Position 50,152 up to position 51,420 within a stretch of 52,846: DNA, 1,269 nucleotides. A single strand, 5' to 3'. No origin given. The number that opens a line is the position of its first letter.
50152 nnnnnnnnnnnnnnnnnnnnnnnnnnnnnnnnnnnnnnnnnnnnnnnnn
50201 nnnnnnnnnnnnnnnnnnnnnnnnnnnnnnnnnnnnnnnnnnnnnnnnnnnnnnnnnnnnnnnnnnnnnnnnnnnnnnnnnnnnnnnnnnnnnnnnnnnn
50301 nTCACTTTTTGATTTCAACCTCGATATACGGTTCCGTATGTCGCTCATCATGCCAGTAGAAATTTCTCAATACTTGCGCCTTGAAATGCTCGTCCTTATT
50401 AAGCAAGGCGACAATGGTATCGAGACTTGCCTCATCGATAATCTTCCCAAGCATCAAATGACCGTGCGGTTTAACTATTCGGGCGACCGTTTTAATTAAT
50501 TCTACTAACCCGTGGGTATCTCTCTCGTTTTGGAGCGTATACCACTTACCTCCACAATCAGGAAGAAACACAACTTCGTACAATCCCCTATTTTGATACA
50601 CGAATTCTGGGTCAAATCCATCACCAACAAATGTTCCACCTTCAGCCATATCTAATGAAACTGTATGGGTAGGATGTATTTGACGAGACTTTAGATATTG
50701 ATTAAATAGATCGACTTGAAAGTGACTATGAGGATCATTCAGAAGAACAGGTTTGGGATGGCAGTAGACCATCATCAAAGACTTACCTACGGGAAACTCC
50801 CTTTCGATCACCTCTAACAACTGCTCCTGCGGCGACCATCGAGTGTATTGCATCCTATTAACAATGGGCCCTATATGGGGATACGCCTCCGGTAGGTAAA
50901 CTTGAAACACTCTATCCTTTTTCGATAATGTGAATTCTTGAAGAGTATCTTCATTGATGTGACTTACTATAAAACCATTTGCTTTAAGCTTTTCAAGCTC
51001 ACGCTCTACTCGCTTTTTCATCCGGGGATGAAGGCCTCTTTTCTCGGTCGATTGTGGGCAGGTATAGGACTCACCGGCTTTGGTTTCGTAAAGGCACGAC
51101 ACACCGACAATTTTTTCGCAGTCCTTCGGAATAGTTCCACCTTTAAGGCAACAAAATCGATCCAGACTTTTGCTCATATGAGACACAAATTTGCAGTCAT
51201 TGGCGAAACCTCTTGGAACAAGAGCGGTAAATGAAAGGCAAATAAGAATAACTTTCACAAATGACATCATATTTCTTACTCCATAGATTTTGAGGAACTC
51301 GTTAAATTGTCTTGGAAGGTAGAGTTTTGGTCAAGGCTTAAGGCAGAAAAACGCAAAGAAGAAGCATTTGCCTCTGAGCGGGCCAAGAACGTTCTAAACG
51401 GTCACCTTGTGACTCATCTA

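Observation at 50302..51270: Secreted protein with an E2/UBC-like core missing the HPN-Cys catalytic loop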

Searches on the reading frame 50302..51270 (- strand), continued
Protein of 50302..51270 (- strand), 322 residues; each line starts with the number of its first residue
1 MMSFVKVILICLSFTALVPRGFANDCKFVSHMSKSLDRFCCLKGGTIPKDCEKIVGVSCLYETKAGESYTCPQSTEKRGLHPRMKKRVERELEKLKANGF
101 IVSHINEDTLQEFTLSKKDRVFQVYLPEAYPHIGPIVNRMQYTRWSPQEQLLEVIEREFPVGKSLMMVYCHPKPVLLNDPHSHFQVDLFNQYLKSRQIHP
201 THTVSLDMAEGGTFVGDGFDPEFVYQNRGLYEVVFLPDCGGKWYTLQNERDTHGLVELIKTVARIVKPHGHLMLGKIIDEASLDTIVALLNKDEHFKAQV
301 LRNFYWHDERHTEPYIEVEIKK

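Call 59: find_related_loci(query=A5, collection=viral_contigs, flank=6000)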
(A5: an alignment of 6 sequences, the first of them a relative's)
Query A5 (322 aa) in viral_contigs; peptide patterns used: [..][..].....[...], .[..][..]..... (x = any residue, [..] = any of these).
12 stretches matched a pattern; 3 encode a relative of the query (tblastn E <= 1e-3); 3 distinct loci.
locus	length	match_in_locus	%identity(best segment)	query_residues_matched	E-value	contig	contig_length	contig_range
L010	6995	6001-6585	29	86-276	2e-23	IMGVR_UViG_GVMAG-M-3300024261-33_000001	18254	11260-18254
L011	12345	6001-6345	32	167-281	2e-18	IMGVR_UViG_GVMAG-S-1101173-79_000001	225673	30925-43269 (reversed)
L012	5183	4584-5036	30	151-278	3e-16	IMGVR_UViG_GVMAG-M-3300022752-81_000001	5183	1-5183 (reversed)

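Call 61: search_protein_families(library=pfam, proteins=[L008:6346-7596:-, L008:8625-9221:-, L002:834-1634:+, L002:1650-2792:-, L001:1369-2589:+, L001:2606-2977:+, L007:1061-1414:-], max_evalue=0.01)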
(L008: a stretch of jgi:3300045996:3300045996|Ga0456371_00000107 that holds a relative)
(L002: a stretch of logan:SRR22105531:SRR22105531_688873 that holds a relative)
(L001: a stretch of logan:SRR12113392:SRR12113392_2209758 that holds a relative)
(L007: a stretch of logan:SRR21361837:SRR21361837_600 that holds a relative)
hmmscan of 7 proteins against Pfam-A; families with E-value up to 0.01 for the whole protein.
L008:6346-7596:- (416 aa): 1 family
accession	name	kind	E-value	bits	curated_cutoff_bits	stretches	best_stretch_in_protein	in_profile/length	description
PF00443.35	UCH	-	8.9e-24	84.9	23.9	1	102-414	2-254/254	Ubiquitin carboxyl-terminal hydrolase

L008:8625-9221:- (198 aa): 1 family
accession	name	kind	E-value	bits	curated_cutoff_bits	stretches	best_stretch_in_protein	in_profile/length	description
PF07984.18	NTP_transf_7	-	0.0086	15.8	27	0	20-93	31-107/321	Nucleotidyltransferase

L002:834-1634:+ (266 aa): 1 family
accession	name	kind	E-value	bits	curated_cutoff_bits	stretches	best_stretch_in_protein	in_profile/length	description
PF13489.12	Methyltransf_23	-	1.7e-06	28.3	27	1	126-183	18-77/164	Methyltransferase domain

L002:1650-2792:- (380 aa): 0 families

L001:1369-2589:+ (406 aa): 1 family
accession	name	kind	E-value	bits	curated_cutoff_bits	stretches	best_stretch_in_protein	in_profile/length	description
PF22596.2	Scabin-like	-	7.1e-05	23.1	27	1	259-347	31-115/130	Scabin-like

L001:2606-2977:+ (123 aa): 0 families

L007:1061-1414:- (117 aa): 0 families

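Call 67: search_protein_families(library=padloc, proteins=[window:50302-51270:-], max_evalue=0.01)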
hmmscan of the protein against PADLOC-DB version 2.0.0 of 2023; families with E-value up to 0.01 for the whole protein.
window:50302-51270:- (322 aa): 0 families

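Call 68: search_protein_families(library=phrogs, proteins=[window:50302-51270:-], max_evalue=0.01)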
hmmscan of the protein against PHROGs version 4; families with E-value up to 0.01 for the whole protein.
window:50302-51270:- (322 aa): 0 families

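Call 77: find_encoding_contigs(protein=P0004, flank=6000, max_places=2)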
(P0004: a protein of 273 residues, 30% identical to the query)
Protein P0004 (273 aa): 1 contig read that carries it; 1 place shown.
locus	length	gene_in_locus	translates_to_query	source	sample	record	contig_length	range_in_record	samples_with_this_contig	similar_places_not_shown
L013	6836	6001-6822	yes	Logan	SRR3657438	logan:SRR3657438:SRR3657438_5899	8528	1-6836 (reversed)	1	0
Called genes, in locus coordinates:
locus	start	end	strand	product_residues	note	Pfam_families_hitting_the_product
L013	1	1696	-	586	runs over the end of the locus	-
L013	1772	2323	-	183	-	PF13273:DUF4064 (faint)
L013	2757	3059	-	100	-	-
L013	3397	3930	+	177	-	PF08719:NADAR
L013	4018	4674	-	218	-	PF13640:2OG-FeII_Oxy_3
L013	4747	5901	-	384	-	PF01494:FAD_binding_3 (weak), PF13450:NAD_binding_8 (faint), PF01494:FAD_binding_3 (weak)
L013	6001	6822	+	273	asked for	-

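Call 78: find_encoding_contigs(protein=P0104, flank=6000, max_places=2)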
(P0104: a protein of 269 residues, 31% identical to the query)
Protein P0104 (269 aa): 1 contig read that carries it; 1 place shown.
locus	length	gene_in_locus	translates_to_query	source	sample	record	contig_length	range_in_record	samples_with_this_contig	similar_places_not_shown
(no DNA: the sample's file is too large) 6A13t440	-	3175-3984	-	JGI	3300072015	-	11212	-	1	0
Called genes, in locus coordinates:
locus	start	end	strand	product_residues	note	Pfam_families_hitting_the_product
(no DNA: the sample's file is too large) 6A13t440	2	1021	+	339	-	?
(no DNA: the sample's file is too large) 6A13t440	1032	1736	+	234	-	-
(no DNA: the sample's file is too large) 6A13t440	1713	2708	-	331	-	PF08645:PNK3P, PF12710:HAD (faint), PF13671:AAA_33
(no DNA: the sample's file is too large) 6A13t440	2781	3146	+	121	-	-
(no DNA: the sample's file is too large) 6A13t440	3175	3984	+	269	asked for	-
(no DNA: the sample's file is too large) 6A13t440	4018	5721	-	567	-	-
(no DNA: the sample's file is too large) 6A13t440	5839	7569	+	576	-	PF26128:Gad2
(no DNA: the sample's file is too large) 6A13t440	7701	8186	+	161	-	-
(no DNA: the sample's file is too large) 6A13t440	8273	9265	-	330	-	-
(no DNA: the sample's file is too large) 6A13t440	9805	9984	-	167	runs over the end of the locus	-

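Call 79: find_encoding_contigs(protein=P0016, flank=8000, max_places=2)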
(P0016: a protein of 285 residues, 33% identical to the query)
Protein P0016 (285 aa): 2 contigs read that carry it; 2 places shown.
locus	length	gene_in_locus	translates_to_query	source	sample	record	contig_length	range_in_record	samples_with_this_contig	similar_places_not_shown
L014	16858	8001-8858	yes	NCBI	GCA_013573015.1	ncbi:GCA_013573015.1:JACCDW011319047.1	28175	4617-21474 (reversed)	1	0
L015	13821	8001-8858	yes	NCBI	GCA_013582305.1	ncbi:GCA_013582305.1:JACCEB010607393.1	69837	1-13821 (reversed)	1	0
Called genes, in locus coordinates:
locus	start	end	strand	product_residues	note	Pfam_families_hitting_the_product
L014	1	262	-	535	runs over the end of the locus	-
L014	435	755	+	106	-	-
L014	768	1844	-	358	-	PF13894:zf-C2H2_4 (faint)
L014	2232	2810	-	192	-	-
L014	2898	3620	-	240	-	-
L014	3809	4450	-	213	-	-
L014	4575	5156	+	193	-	PF00574:CLP_protease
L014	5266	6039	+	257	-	-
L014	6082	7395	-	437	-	-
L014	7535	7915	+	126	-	-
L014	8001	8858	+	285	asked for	-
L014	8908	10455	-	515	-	PF05725:FNIP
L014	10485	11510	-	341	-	-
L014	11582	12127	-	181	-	-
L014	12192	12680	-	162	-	-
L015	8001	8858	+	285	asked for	-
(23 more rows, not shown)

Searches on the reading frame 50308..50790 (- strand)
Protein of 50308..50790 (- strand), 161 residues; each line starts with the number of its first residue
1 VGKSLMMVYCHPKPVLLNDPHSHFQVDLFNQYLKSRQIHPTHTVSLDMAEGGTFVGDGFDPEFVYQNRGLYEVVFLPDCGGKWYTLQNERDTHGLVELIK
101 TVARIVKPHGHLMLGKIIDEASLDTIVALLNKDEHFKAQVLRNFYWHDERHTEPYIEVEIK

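Call 30: search_solved_structures(query=A3, max_evalue=10, show_alignments=4)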
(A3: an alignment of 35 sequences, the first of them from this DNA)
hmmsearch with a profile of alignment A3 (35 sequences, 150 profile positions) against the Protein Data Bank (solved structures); distinct sequences matched with E-value up to 10: 5.
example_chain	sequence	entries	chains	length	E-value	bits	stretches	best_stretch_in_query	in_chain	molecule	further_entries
1vhc_A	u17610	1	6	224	0.23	14.3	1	78-110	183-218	Putative KHG/KDPG aldolase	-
5w7m_A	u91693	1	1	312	0.49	13.2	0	95-127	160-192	Glandicoline B O-methyltransferase roqN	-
4q3l_A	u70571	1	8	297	0.55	13.1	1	39-79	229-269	MGS-M2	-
1npy_A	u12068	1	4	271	0.62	12.9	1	30-76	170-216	Hypothetical shikimate 5-dehydrogenase-like protein HI0607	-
2gk3_A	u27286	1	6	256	0.77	12.6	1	67-113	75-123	putative cytoplasmic protein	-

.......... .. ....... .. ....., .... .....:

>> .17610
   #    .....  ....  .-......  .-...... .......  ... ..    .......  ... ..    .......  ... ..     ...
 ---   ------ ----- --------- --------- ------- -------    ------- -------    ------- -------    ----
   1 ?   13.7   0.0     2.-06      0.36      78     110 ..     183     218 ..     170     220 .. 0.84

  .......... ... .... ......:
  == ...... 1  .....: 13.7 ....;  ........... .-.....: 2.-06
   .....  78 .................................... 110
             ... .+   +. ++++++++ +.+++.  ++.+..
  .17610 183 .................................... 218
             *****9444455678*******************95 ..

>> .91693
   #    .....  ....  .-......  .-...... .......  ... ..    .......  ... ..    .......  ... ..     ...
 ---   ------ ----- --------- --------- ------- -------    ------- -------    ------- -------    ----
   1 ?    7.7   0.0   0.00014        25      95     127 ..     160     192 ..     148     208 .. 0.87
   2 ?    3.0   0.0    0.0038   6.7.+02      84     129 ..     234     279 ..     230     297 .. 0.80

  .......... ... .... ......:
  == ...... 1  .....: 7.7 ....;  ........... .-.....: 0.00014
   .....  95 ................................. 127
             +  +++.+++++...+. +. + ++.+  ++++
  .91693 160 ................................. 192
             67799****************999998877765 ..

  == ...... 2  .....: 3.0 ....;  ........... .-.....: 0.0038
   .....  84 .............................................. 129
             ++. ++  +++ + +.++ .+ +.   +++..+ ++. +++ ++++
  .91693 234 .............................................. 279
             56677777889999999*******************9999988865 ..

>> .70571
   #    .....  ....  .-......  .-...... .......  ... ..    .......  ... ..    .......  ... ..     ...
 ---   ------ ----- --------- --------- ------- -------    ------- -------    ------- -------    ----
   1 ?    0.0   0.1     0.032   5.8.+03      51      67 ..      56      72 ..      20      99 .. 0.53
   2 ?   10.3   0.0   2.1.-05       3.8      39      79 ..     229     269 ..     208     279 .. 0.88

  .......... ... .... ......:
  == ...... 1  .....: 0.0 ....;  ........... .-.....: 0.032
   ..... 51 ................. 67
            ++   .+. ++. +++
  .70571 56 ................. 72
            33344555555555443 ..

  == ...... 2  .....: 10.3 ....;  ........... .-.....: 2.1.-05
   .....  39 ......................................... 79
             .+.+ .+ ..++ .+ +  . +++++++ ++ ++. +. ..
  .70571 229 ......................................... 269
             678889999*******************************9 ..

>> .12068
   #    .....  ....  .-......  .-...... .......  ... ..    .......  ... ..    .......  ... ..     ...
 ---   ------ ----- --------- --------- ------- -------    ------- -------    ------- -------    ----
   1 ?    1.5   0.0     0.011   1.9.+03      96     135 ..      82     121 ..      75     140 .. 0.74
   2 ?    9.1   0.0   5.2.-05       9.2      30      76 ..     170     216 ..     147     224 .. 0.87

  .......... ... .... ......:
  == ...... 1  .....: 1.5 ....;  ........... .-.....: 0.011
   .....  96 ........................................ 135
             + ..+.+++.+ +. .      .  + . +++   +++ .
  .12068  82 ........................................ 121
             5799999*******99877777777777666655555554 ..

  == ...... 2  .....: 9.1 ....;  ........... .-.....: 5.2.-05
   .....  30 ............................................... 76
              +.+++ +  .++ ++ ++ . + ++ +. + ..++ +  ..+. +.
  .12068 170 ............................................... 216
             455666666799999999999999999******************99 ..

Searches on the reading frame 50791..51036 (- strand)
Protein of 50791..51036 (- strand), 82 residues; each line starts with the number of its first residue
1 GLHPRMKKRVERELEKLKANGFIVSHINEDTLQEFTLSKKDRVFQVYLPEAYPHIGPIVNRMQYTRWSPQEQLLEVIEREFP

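Call 27: search_solved_structures(query=A2, max_evalue=10, show_alignments=4)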
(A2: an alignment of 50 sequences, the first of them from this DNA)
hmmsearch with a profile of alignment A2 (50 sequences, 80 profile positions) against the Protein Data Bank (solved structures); distinct sequences matched with E-value up to 10: 220 (the best 60 are shown).
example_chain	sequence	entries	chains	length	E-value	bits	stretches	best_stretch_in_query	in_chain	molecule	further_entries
8eaz_C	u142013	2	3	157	1.4e-05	28.3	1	6-62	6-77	Ubiquitin-conjugating enzyme E2 L3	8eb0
5udh_C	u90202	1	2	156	1.5e-05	28.2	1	6-62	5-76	Ubiquitin-conjugating enzyme E2 L3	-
6djw_C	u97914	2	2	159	1.8e-05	28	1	6-62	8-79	Ubiquitin-conjugating enzyme E2 L3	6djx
3sqv_C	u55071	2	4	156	1.9e-05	27.9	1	6-62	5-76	Ubiquitin-conjugating enzyme E2 L3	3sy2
7v8f_A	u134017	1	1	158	1.9e-05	27.9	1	6-62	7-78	Ubiquitin-conjugating enzyme E2 L3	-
1c4z_D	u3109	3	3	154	2e-05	27.8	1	7-62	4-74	UBIQUITIN CONJUGATING ENZYME E2 | UBIQUITIN-CONJUGATING ENZYME E12-18 KDA UBCH7 | Ubiquitin-conjugating enzyme E2 L3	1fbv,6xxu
5hpt_C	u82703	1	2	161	2.4e-05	27.6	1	7-62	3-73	Ubiquitin-conjugating enzyme E2 L3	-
6cp2_B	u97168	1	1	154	2.5e-05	27.5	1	7-62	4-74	Ubiquitin-conjugating enzyme E2 L3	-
2ayv_A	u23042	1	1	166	8.9e-05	25.8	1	43-66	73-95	ubiquitin-conjugating enzyme E2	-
5tte_E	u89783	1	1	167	0.00011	25.5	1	7-62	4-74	Ubiquitin-conjugating enzyme E2 L3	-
4q5e_C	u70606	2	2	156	0.00023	24.5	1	6-62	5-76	Ubiquitin-conjugating enzyme E2 L3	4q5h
6t7f_B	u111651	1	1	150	0.00023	24.5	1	43-73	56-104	Ubiquitin-conjugating enzyme E2 D3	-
7oik_B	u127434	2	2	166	0.00027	24.2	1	6-62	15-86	Ubiquitin-conjugating enzyme E2 L3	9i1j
9glt_AAA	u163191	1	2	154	0.00035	23.8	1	5-59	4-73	Ubiquitin-conjugating enzyme E2 13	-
7b5l_D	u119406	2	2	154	0.00036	23.8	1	7-62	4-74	Ubiquitin-conjugating enzyme E2 L3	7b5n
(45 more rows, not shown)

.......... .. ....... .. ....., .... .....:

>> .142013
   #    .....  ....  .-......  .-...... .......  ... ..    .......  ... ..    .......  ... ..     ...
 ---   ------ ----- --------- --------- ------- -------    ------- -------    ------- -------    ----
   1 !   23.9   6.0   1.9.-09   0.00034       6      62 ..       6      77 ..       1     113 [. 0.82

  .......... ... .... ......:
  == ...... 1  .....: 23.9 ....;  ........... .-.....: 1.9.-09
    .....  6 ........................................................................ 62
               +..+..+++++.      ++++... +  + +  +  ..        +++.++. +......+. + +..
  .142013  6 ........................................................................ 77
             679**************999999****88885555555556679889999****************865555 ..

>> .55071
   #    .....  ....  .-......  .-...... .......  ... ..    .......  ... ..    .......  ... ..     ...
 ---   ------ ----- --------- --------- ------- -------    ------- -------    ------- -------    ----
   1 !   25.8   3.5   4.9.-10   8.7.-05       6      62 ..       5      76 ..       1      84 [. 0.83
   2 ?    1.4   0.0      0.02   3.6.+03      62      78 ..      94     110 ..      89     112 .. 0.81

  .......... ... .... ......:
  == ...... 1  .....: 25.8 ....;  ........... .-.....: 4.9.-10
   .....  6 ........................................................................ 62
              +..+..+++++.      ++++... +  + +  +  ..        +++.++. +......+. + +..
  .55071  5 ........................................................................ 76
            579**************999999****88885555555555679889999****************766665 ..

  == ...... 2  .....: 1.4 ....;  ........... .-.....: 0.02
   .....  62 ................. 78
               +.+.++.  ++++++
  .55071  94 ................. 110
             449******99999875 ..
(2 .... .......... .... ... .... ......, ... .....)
